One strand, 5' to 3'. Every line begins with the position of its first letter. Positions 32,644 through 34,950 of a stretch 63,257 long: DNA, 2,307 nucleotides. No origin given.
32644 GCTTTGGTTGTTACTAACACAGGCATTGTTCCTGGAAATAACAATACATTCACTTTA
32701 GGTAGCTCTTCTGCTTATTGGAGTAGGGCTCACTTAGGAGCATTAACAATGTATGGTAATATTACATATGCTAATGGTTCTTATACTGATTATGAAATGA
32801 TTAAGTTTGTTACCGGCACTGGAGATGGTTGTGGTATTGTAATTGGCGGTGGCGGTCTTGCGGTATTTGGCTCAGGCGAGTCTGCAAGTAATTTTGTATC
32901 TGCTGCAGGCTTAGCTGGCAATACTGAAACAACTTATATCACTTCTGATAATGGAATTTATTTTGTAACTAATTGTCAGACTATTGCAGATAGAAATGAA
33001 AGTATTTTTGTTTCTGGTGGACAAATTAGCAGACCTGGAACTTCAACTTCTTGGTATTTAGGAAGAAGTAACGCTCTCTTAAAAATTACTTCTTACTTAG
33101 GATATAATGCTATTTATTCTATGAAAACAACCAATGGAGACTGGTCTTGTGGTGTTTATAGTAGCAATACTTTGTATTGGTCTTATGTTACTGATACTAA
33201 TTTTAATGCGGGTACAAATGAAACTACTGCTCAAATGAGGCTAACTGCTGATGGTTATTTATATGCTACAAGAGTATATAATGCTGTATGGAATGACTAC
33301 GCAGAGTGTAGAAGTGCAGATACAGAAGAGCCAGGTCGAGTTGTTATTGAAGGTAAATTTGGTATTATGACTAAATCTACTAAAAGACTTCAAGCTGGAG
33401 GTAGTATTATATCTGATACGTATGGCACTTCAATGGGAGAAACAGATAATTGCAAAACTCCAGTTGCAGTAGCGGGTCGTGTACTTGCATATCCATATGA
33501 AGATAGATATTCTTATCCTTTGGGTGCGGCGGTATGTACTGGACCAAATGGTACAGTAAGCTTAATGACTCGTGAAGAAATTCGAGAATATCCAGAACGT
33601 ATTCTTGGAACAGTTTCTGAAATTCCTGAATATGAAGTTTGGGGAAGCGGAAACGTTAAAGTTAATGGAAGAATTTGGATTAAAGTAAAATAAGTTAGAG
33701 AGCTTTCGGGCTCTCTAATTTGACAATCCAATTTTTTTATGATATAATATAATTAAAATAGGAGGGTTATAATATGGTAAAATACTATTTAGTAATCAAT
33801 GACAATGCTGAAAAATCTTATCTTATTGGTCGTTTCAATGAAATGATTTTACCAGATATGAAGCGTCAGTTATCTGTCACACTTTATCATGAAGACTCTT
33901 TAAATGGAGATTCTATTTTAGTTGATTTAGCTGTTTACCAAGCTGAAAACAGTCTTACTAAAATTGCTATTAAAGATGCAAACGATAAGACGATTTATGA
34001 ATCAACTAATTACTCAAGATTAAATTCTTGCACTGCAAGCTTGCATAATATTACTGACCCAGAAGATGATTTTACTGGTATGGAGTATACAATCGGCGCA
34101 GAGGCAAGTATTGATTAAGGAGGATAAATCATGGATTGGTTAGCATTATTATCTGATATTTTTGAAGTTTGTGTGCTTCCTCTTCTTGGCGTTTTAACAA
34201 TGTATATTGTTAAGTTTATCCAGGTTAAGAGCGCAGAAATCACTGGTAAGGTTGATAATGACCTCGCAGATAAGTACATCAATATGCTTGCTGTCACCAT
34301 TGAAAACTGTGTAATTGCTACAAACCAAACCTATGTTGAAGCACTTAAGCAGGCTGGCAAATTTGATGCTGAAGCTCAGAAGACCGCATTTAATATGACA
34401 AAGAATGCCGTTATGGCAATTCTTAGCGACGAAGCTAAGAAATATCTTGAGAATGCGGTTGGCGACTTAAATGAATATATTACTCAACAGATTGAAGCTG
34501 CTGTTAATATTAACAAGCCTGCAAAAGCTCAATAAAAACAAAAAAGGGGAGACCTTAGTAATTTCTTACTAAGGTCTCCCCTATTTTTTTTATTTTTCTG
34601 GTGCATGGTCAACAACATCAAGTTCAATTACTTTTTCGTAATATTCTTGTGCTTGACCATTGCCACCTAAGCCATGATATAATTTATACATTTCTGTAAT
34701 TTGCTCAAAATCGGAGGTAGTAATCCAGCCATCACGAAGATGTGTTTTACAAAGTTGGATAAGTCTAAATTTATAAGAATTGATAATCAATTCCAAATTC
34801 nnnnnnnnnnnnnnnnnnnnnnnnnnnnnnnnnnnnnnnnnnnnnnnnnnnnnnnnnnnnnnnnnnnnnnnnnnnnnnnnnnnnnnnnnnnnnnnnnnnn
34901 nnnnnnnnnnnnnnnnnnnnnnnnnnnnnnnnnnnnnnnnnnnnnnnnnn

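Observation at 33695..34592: Moron-like cassette: perfect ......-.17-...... promoter driving two small genes between two terminators at the strand-switch point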

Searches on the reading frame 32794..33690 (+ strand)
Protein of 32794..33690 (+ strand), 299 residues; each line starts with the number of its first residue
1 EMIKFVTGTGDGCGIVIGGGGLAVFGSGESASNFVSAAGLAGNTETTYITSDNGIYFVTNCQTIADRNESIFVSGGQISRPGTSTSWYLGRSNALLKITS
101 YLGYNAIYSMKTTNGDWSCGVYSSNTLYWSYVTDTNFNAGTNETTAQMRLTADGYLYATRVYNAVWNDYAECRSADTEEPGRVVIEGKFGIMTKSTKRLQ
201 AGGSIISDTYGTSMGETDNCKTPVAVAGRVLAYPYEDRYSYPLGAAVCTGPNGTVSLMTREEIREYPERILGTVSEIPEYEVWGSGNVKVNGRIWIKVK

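Call 75: search_solved_structures(query=window:32794-33690:+, max_evalue=1)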
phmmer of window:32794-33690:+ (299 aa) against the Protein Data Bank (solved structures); distinct sequences matched with E-value up to 1: 0.

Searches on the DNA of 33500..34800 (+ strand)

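Call 9: search_dna_similar(query=window:33500-34800:+, collection=phages, mode=distant, max_rows=20)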
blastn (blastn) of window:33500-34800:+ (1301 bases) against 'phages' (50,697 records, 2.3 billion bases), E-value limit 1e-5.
No match.

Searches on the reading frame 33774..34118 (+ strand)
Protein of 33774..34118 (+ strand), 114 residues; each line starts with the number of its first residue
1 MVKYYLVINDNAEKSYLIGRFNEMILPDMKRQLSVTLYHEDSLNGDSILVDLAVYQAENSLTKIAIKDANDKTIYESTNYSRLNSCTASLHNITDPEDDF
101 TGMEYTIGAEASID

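Call 7: search_protein_families(library=pfam, proteins=[window:33774-34118:+], max_evalue=0.1)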
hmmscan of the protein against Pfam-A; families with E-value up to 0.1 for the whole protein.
window:33774-34118:+ (114 aa): 1 family
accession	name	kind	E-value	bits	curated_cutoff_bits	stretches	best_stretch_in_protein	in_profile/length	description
PF25262.1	DUF7862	-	0.035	14.6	27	1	22-60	7-45/85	Domain of unknown function (DUF7862)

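Call 8: search_protein_families(library=phrogs, proteins=[window:33774-34118:+], max_evalue=0.1)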
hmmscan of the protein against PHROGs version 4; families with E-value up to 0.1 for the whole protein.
window:33774-34118:+ (114 aa): 0 families

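Call 18: find_related_loci(query=window:33774-34118:+, collection=viral_contigs, flank=6000)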
Query window:33774-34118:+ (114 aa) in viral_contigs; peptide patterns used: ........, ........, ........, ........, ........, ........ (x = any residue, [..] = any of these).
10 stretches matched a pattern, but none encodes a relative of the query by tblastn (E <= 1e-3).

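Call 30: find_homologous_proteins(query=window:33774-34118:+, max_evalue=0.01)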
Query window:33774-34118:+ (114 aa): 3 proteins with E <= 0.01 among 6 candidates.
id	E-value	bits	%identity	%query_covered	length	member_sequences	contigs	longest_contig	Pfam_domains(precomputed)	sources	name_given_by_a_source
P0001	1.6e-67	242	100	100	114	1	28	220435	-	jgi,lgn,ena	-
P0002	4.2e-46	173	73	99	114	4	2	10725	-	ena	-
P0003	1.0e-33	133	57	100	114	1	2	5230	-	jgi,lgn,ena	-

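Call 32: find_encoding_contigs(protein=P0001, flank=5000, max_places=6)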
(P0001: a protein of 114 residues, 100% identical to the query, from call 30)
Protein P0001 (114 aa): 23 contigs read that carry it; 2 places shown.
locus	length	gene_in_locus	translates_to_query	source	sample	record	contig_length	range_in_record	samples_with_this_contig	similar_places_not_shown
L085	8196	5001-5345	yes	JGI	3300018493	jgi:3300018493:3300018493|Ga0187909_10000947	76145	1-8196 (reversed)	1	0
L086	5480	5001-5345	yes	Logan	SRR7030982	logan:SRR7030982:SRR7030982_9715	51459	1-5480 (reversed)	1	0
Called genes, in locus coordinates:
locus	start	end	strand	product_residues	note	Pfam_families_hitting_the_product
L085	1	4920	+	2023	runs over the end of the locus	-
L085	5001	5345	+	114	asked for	-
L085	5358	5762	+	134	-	-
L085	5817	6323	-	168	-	-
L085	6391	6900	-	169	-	PF02075:RuvC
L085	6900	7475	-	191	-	PF00692:dUTPase (weak)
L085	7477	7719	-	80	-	-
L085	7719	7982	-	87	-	-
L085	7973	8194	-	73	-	?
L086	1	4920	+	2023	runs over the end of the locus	-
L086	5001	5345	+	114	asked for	-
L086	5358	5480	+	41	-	?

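Call 33: find_encoding_contigs(protein=P0002, flank=5000, max_places=4)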
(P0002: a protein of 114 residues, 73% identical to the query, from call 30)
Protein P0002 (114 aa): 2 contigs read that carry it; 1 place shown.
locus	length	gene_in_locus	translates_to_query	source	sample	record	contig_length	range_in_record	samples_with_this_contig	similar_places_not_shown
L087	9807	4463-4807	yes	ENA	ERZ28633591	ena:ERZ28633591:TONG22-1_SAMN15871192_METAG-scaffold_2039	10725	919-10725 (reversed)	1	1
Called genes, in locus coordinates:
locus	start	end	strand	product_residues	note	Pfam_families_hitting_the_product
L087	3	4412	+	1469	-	?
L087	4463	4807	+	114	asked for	-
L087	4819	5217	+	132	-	-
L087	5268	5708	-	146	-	-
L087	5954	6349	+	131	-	-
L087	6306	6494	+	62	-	-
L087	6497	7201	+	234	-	-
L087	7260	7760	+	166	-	-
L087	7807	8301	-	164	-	-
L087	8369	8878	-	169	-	PF02075:RuvC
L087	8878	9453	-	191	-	PF00692:dUTPase (weak)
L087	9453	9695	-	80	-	-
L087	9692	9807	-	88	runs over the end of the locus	-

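Call 49: predict_structure(alignment_id=A4)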
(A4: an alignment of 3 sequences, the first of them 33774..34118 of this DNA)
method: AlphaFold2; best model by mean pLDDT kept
length: 114 residues; sequences in the alignment: 3
mean_pLDDT: 67.4   pTM: 0.56
mean pLDDT of the five models: 67.4, 49.3, 47.4, 46.7, 45.8
residues with pLDDT >= 90: 0; 70-90: 50; 50-70: 61; < 50: 3
segments of 3 or more residues with pLDDT < 50: none
pLDDT, mean of each block of 10 residues (from residue 1): 73 69 75 69 64 70 79 76 56 51 61 62
secondary structure, 60 per line:
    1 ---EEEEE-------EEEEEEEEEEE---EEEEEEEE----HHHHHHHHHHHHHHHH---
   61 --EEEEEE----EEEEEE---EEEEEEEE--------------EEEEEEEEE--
elements in order: E4-8 E16-26 E30-37 H42-57 E63-68 E73-78 E82-89 E104-112

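Call 53: fold_search(model_id=the predicted structure, library=viral)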
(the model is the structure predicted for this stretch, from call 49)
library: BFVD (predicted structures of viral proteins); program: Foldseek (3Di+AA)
matches with E <= 10: 789; with E <= 0.001: 0
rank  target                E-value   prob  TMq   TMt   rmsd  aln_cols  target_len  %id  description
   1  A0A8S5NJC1            4.8e-03  1.00  0.52  0.23   5.3       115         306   15  Uncharacterized protein [Siphoviridae sp. cttFh17]
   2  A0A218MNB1            1.5e-02  0.97  0.44  0.31   5.9       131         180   11  Uncharacterized protein [uncultured virus]
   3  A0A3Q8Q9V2            1.5e-02  0.93  0.31  0.14  16.6       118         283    9  Uncharacterized protein [Sulfolobales Beppu filamentous virus 2]
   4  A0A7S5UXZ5            1.8e-02  0.97  0.42  0.13   5.3       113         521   12  (no name in the UniProt tables at hand)
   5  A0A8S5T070            2.1e-02  0.99  0.53  0.44   5.8       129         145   12  Tail tube protein [Myoviridae sp. ctWb16]
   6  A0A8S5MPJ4            2.2e-02  0.93  0.44  0.38  10.0       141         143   15  Uncharacterized protein [Siphoviridae sp. ctu7G16]
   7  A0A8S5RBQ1            2.5e-02  0.96  0.44  0.39   8.0       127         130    9  Uncharacterized protein [virus sp. ctmTa7]
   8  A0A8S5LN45            3.1e-02  0.99  0.51  0.09   5.4       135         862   11  Peptidoglycan hydrolase [Siphoviridae sp. ctsf32]
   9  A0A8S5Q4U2            3.3e-02  0.98  0.41  0.31   5.3       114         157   10  Uncharacterized protein [Siphoviridae sp. ctLNL10]
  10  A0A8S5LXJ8            3.3e-02  0.98  0.47  0.18   6.0       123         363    6  Type VI secretion system component [Myoviridae sp. ctZgq1]
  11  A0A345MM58            3.9e-02  0.98  0.49  0.48   5.4       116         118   16  (no name in the UniProt tables at hand)
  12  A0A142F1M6            4.3e-02  0.85  0.37  0.31   6.9       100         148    5  Uncharacterized protein [Bacillus phage Mgbh1]
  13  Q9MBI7                4.5e-02  0.87  0.41  0.27   7.7       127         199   11  Gp17 [Corynebacterium phage BFK20]
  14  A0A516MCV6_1          5.4e-02  0.96  0.43  0.06   4.7       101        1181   19  (no name in the UniProt tables at hand)
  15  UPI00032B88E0         5.4e-02  0.28  0.23  0.15  12.7       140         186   11  (no name look-up for this kind of identifier)
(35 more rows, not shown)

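Call 64: search_protein_representatives(alignment_id=A4)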
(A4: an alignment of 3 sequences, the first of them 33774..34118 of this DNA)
Query: 3 sequences, 114 profile positions. Proteins with E-value up to 0.001 (for the whole library): 15; up to 1e-10: 3; up to 1e-30: 1. The best 15 are listed.
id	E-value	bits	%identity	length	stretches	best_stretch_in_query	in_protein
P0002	1.3e-61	221.8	-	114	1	1-114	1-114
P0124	1.9e-27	111.7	-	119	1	1-113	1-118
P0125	5.0e-15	71.7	-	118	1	1-113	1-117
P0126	2.4e-08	50.2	-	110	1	3-107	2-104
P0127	3.4e-08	49.7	-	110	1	3-90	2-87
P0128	1.1e-07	48.1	-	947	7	63-109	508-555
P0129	1.3e-07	47.8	-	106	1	3-113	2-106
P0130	1.4e-07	47.7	-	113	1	3-108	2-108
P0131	1.3e-06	44.6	-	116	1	3-98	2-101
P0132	3.7e-06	43.2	-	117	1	3-107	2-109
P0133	6.3e-05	39.2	-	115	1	3-95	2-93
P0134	8.5e-05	38.8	-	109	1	3-90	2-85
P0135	1.1e-04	38.4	-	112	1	4-112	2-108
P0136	3.0e-04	37.0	-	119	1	27-87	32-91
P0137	9.9e-04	35.3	-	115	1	5-91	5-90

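Call 67: find_homologous_proteins(query=A6, max_evalue=0.001)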
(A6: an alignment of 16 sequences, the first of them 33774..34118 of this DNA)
Query A6 (16 sequences) (114 aa, profile of the alignment): 8 proteins with E <= 0.001 among 392 candidates.
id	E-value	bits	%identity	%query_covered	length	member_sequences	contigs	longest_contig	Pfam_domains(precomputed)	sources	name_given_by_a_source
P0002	4.0e-35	138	73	99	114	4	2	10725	-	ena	-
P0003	1.2e-34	136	57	100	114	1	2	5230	-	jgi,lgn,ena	-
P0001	1.2e-34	136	100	100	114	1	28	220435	-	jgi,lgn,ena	-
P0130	3.9e-31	125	27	79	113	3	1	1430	-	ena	-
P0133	1.5e-29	120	25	93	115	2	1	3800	-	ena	-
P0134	4.9e-29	118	28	79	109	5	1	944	-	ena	-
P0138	1.5e-26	110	26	76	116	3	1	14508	-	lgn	-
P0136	5.3e-20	89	40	53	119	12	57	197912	-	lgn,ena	-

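Call 68: find_encoding_contigs(protein=P0136, flank=5000, max_places=4)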
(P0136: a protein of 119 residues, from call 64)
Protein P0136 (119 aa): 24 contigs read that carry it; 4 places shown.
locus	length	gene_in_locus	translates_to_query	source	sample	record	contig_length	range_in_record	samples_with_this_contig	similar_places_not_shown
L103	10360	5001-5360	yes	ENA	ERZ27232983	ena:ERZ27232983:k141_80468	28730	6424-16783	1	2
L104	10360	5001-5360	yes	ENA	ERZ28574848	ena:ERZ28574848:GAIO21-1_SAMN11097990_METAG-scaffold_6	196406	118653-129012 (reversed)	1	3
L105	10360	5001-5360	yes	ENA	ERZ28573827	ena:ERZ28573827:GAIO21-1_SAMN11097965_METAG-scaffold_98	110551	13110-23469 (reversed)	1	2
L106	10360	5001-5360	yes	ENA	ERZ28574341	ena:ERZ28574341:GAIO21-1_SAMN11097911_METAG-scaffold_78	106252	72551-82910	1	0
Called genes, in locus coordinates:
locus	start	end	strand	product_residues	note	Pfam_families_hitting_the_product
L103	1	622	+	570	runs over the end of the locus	PF13385:Laminin_G_3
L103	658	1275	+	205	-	-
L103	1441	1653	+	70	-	-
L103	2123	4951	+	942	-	-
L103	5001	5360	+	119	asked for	-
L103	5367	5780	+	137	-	-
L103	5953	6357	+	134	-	-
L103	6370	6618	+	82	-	-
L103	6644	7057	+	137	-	-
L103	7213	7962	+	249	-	-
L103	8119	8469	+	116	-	-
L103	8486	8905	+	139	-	-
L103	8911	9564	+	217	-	-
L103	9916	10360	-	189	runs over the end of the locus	-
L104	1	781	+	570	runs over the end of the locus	PF13385:Laminin_G_3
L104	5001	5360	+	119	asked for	-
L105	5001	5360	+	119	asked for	-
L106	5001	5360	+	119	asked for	-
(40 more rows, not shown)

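Call 69: find_encoding_contigs(protein=P0138, flank=5000, max_places=2)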
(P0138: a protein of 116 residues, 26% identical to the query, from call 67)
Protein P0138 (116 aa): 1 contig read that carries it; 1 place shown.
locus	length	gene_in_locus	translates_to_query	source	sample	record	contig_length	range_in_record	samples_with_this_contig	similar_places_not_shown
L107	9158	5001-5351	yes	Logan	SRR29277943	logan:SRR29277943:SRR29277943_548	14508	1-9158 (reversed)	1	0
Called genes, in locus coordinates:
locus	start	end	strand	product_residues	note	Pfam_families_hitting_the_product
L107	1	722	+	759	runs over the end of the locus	-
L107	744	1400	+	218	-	-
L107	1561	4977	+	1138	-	-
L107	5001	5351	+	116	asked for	-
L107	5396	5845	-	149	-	-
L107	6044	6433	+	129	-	-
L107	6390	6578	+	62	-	-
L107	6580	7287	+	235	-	-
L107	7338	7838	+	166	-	-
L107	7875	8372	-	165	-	-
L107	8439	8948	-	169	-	PF02075:RuvC (weak)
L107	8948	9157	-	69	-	?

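Call 70: find_encoding_contigs(protein=P0133, flank=5000, max_places=2)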
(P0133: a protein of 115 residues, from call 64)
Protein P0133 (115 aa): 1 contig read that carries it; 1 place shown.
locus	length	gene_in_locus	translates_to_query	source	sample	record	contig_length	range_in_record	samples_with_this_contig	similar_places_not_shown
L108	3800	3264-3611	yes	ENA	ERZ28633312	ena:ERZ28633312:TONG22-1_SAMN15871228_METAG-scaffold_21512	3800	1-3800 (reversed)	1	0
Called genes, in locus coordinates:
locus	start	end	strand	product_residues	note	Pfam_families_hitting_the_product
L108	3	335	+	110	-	?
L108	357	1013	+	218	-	-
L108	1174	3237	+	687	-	-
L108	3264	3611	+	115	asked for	-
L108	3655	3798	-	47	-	?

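Call 76: search_solved_structures(query=A6, max_evalue=1)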
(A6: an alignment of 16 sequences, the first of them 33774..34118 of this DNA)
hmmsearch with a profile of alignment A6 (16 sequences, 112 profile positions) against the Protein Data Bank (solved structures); distinct sequences matched with E-value up to 1: 1.
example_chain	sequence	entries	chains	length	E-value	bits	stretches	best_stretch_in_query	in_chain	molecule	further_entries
4zr7_A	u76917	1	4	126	0.4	13.9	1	22-93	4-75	Sensor histidine kinase ResE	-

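Call 80: predict_structure(alignment_id=A7)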
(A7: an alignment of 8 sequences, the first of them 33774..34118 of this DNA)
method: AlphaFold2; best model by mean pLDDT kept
length: 114 residues; sequences in the alignment: 8
mean_pLDDT: 86.3   pTM: 0.78
mean pLDDT of the five models: 86.3, 86.2, 85.9, 84.5, 79.1
residues with pLDDT >= 90: 72; 70-90: 24; 50-70: 14; < 50: 4
segments of 3 or more residues with pLDDT < 50: 94-96
pLDDT, mean of each block of 10 residues (from residue 1): 90 88 94 90 73 94 95 95 91 52 86 89
secondary structure, 60 per line:
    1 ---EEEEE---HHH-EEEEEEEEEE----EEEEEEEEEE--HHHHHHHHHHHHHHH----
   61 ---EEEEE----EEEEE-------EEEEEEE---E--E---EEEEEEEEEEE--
elements in order: E4-8 E16-25 E30-39 H42-56 E64-68 E73-77 E85-91 E102-112

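Call 90: search_protein_families(library=ncbifam, proteins=[window:33774-34118:+], max_evalue=0.01)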
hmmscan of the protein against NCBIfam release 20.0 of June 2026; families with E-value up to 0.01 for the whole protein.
window:33774-34118:+ (114 aa): 0 families
